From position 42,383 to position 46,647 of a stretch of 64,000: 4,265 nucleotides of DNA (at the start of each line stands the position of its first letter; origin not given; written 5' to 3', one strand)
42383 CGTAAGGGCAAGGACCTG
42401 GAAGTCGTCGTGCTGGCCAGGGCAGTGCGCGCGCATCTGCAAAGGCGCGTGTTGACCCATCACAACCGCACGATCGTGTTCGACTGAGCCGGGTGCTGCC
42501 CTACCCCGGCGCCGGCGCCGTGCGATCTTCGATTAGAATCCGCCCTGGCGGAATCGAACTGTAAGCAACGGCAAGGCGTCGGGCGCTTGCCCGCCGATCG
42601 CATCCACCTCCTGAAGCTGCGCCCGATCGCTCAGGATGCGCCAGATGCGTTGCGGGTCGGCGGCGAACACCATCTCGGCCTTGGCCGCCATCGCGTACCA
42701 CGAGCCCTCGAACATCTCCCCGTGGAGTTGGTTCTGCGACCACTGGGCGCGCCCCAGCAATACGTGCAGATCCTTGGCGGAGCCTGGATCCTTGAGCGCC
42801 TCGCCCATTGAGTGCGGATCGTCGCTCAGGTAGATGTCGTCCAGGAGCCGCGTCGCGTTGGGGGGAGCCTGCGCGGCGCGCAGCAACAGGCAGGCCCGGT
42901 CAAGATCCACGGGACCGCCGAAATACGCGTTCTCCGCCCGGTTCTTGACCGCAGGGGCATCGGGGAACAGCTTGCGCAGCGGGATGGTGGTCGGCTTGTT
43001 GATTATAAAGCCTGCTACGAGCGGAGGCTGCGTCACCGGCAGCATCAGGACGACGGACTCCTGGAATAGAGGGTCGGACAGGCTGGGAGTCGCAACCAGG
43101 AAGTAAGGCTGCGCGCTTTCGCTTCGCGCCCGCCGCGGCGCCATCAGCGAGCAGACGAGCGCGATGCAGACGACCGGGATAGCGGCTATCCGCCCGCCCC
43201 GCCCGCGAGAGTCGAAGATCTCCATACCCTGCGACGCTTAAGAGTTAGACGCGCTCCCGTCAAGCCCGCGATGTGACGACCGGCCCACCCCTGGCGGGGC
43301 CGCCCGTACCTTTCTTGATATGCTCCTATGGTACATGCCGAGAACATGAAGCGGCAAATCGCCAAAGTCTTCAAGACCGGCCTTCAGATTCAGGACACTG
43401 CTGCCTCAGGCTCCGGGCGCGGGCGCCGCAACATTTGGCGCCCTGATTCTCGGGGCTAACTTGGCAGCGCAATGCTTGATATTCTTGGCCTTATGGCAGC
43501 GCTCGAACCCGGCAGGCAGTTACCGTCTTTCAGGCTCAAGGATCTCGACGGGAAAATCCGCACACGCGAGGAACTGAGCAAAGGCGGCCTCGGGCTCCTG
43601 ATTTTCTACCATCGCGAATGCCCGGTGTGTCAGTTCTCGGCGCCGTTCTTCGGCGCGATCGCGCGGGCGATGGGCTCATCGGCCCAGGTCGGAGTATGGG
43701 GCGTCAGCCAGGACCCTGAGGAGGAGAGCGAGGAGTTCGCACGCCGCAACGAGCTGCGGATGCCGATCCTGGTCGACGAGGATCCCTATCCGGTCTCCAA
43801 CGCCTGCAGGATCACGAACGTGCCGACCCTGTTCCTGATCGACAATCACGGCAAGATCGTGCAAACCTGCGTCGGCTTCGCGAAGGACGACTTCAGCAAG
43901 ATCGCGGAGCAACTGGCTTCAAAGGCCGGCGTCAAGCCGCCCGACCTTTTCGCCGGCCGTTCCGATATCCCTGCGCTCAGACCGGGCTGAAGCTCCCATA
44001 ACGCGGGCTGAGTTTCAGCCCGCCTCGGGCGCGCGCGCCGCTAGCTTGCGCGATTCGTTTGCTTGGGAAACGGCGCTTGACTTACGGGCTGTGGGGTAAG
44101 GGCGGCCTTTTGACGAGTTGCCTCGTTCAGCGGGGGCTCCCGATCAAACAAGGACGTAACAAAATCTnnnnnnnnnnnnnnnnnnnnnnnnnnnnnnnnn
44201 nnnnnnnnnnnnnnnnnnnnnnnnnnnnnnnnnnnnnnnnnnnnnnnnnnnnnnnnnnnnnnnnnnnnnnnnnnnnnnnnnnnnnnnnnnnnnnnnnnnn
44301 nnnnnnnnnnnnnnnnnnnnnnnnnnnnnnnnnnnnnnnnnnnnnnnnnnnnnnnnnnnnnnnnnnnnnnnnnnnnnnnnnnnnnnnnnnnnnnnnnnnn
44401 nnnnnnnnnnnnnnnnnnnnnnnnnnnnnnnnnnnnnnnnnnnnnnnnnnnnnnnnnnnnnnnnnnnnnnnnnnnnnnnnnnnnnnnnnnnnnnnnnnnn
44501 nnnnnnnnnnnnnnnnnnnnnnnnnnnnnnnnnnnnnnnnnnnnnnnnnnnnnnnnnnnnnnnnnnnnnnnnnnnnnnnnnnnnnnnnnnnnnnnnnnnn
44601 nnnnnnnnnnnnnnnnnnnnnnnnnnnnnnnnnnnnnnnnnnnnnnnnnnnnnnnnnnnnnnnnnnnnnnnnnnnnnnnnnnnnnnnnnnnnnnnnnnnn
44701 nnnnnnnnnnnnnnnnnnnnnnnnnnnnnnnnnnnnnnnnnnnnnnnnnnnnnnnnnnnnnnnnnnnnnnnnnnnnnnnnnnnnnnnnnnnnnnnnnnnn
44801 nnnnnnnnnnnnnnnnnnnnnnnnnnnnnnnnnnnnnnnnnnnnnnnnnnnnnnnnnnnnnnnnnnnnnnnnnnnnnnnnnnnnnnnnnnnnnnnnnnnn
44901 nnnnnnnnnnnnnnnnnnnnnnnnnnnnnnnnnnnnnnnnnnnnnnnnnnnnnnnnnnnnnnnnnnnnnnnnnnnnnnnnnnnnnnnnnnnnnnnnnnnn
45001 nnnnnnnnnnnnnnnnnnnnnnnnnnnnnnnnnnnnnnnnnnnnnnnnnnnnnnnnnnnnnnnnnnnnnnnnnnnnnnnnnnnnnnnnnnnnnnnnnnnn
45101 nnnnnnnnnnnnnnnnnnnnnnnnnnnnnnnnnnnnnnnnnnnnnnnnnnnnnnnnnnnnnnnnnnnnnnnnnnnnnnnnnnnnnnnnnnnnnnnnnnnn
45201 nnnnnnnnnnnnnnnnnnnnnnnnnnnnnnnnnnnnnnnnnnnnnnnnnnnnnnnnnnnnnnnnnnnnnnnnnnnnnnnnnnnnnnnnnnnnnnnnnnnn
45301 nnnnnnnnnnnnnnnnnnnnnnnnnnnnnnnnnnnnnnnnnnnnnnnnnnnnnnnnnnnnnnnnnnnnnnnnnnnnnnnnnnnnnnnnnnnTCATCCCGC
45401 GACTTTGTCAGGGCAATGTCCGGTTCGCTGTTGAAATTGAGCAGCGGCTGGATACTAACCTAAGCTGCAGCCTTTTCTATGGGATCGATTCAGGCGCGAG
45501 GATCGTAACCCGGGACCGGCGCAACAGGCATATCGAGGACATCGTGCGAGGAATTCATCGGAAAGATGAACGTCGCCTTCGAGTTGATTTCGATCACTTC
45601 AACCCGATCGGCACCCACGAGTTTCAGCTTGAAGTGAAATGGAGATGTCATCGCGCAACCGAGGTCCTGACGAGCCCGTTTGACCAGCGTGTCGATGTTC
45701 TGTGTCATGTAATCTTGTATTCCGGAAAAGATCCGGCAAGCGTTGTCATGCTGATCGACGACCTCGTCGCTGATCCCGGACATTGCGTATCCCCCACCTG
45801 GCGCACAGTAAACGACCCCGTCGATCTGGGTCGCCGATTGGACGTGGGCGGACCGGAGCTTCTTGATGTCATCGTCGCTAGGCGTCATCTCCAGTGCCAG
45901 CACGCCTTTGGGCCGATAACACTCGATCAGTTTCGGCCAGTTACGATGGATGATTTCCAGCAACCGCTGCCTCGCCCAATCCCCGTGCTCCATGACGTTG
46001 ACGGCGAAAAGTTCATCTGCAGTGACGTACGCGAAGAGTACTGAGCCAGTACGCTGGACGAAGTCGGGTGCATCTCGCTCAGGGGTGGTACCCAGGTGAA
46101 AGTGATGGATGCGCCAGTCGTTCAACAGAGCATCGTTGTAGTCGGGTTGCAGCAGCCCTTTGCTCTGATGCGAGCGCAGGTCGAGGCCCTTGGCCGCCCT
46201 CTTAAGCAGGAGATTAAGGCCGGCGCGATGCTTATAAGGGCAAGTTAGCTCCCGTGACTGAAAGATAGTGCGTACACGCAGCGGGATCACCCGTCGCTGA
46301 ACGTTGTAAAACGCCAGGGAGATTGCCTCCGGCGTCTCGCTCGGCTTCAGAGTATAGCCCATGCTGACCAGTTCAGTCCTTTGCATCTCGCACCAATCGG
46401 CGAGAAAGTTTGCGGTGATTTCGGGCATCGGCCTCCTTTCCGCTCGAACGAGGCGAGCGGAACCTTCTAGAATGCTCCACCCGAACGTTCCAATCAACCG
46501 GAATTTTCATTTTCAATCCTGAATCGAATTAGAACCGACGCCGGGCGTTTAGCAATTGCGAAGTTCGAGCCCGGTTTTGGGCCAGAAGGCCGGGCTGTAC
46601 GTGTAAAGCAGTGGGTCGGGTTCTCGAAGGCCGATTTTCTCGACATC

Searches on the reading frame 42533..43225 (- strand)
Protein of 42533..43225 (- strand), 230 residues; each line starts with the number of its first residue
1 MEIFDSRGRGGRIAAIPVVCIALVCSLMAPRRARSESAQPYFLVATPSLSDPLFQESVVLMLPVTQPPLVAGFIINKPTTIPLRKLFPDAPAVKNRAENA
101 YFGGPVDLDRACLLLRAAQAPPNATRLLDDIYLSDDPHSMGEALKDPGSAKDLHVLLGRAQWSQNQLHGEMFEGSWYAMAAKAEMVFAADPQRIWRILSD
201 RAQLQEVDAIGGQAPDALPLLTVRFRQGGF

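Call 73: search_protein_families(library=pfam, proteins=[window:42533-43225:-], max_evalue=0.001)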
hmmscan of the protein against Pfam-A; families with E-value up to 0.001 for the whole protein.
window:42533-43225:- (230 aa): 1 family
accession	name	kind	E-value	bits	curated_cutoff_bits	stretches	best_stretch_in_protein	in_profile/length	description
PF02622.21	DUF179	-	5.3e-27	95.2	27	1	47-197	1-151/157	AlgH-like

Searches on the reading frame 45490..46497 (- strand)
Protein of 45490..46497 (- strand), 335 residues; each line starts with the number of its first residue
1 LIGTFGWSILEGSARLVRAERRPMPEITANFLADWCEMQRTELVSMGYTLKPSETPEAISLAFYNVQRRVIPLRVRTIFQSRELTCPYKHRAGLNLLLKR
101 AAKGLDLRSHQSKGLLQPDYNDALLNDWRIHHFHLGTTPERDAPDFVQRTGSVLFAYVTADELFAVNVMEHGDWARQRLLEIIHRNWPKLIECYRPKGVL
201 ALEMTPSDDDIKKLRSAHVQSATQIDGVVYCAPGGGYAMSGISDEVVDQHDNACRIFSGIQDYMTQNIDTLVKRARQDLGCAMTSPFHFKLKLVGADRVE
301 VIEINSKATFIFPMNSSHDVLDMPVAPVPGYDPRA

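Call 11: search_protein_families(library=pfam, proteins=[window:45490-46497:-], max_evalue=0.01)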
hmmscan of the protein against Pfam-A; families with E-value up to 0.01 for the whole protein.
window:45490-46497:- (335 aa): 0 families

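Call 14: search_protein_families(library=phrogs, proteins=[window:45490-46497:-], max_evalue=0.01)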
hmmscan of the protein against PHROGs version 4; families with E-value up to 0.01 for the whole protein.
window:45490-46497:- (335 aa): 0 families

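Call 15: search_protein_families(library=padloc, proteins=[window:45490-46497:-], max_evalue=0.01)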
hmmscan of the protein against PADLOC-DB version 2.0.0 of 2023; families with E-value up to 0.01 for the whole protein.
window:45490-46497:- (335 aa): 2 families
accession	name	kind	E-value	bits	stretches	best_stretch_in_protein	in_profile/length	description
PDLC04066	PD-T4-7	-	4.6e-43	145.5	1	67-318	47-307/337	-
PDLC04065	PD-T4-7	-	7e-31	106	1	30-312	2-315/333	-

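Call 62: find_homologous_proteins(query=window:45490-46497:-, max_evalue=1e-10)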
Query window:45490-46497:- (335 aa): 22 proteins with E <= 1e-10 among 1643 candidates.
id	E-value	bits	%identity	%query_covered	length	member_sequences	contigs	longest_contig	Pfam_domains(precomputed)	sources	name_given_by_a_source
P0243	2.2e-211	719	100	93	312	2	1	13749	-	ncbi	ncbi:MAG: hypothetical protein WA005_12915 [Candidatus Binataceae bacterium]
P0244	3.0e-136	472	72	87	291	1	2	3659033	-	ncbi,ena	ncbi:MAG: hypothetical protein WA005_03135 [Candidatus Binataceae bacterium]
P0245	9.3e-135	467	71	87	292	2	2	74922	-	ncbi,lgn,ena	-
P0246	1.9e-130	453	66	94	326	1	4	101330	-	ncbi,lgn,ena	-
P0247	3.1e-128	446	67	87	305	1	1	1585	-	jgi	jgi:hypothetical protein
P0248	2.4e-109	383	58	87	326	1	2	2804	-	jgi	jgi:hypothetical protein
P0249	2.1e-108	380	59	87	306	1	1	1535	-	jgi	jgi:hypothetical protein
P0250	1.2e-105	371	59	87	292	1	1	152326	-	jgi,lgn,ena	-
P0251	6.6e-105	369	59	87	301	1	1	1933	-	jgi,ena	-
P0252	1.6e-102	361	58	86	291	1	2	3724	-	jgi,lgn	-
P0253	5.6e-99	349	56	86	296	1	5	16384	-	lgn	-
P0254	5.7e-98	346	55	87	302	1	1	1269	-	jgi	jgi:hypothetical protein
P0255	2.4e-73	265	57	65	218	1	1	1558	-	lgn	-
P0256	4.1e-64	235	40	87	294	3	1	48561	-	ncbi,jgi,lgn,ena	-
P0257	3.3e-56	209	39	81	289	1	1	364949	-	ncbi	ncbi:MAG: hypothetical protein ACYCPQ_00650 [Elusimicrobiota bacterium]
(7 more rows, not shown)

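Call 63: find_encoding_contigs(protein=P0244, flank=6000, max_places=2)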
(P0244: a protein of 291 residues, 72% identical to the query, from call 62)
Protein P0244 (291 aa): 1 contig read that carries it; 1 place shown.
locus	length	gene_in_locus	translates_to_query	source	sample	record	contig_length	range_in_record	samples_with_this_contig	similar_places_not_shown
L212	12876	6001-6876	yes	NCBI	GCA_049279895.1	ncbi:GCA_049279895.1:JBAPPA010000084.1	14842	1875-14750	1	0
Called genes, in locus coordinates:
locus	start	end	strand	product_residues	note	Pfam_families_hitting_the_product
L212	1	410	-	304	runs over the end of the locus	PF01791:DeoC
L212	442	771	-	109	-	PF02685:Glucokinase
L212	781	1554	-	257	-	-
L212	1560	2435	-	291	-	PF16697:Yop-YscD_cpl, PF00498:FHA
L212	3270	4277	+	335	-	-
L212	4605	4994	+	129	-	PF04480:DUF559, PF18741:MTES_1575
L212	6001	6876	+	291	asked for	-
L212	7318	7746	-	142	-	PF01850:PIN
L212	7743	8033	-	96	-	PF02604:PhdYeFM_antitox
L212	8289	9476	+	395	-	PF02771:Acyl-CoA_dh_N, PF02770:Acyl-CoA_dh_M, PF00441:Acyl-CoA_dh_1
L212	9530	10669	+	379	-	PF02771:Acyl-CoA_dh_N, PF02770:Acyl-CoA_dh_M, PF00441:Acyl-CoA_dh_1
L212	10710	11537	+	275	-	PF00378:ECH_1, PF16113:ECH_2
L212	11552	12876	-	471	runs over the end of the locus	?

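Call 64: find_encoding_contigs(protein=P0245, flank=6000, max_places=2)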
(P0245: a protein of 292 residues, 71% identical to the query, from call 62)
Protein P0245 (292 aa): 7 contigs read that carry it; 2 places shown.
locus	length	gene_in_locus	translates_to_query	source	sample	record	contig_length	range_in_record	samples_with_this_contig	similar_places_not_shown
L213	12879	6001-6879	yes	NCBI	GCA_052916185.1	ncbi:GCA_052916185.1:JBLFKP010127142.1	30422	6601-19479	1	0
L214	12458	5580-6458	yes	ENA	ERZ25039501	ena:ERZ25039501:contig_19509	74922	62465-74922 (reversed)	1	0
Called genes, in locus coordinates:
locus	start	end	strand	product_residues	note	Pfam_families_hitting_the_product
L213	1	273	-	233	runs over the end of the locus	PF02798:GST_N, PF13417:GST_N_3, PF13409:GST_N_2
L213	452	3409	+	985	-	PF00486:Trans_reg_C, PF13191:AAA_16, PF13401:AAA_22 (faint), PF13424:TPR_12 (faint)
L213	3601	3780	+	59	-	-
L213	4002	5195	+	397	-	PF13356:Arm-DNA-bind_3, PF14659:Phage_int_SAM_3, PF22022:Phage_int_M (weak), PF00589:Phage_integrase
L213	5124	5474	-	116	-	PF13384:HTH_23 (weak), PF12728:HTH_17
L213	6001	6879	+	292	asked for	-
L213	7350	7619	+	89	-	-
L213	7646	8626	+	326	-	PF00158:Sigma54_activat, PF14532:Sigma54_activ_2, PF07728:AAA_5, PF25601:AAA_lid_14, PF02954:HTH_8 (weak)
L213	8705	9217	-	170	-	-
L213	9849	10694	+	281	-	PF05496:RuvB_N (faint), PF20720:nSTAND3 (weak), PF00004:AAA, PF17862:AAA_lid_3 (weak)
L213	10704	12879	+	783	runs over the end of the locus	PF27210:Y4kK_2nd, PF00082:Peptidase_S8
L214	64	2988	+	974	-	PF00486:Trans_reg_C, PF13191:AAA_16, PF13401:AAA_22 (faint), PF13424:TPR_12 (faint)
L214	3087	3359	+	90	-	-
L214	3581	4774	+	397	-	PF13356:Arm-DNA-bind_3, PF14659:Phage_int_SAM_3, PF22022:Phage_int_M (weak), PF00589:Phage_integrase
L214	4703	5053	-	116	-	PF13384:HTH_23 (weak), PF12728:HTH_17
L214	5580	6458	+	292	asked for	-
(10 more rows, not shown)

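Call 65: find_encoding_contigs(protein=P0246, flank=6000, max_places=2)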
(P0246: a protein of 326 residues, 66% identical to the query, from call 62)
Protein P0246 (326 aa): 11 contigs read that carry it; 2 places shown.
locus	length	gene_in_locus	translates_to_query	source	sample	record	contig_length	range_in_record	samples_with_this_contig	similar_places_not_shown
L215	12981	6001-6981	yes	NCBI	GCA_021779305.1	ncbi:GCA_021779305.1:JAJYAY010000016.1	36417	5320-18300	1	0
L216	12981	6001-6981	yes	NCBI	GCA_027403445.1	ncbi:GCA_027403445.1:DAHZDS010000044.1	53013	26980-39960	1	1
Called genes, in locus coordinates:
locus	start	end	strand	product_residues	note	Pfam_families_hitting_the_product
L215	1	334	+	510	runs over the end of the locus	PF00117:GATase, PF02540:NAD_synthase (faint), PF00958:GMP_synt_C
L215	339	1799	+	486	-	PF00749:tRNA-synt_1c, PF19269:Anticodon_2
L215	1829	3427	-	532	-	PF06609:TRI12, PF00083:Sugar_tr, PF07690:MFS_1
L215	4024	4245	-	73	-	-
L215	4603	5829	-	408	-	PF04909:Amidohydro_2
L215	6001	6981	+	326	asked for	-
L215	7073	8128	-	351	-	PF01118:Semialdhyde_dh, PF02774:Semialdhyde_dhC, PF22698:Semialdhyde_dhC_1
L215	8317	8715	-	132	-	PF00380:Ribosomal_S9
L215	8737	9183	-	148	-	PF00572:Ribosomal_L13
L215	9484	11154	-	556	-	-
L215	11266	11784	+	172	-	PF04892:VanZ-LLP1 (weak)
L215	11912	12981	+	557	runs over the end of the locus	PF00920:ILVD_EDD_N, PF24877:ILV_EDD_C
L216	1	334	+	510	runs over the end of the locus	PF00117:GATase, PF02540:NAD_synthase (faint), PF00958:GMP_synt_C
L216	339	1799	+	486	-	PF00749:tRNA-synt_1c, PF19269:Anticodon_2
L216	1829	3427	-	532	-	PF06609:TRI12, PF00083:Sugar_tr, PF07690:MFS_1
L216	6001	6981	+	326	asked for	-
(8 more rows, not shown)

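Call 75: search_protein_families(library=ncbifam, proteins=[window:45490-46497:-], max_evalue=0.001)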
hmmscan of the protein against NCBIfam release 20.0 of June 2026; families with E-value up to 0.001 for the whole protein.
window:45490-46497:- (335 aa): 0 families
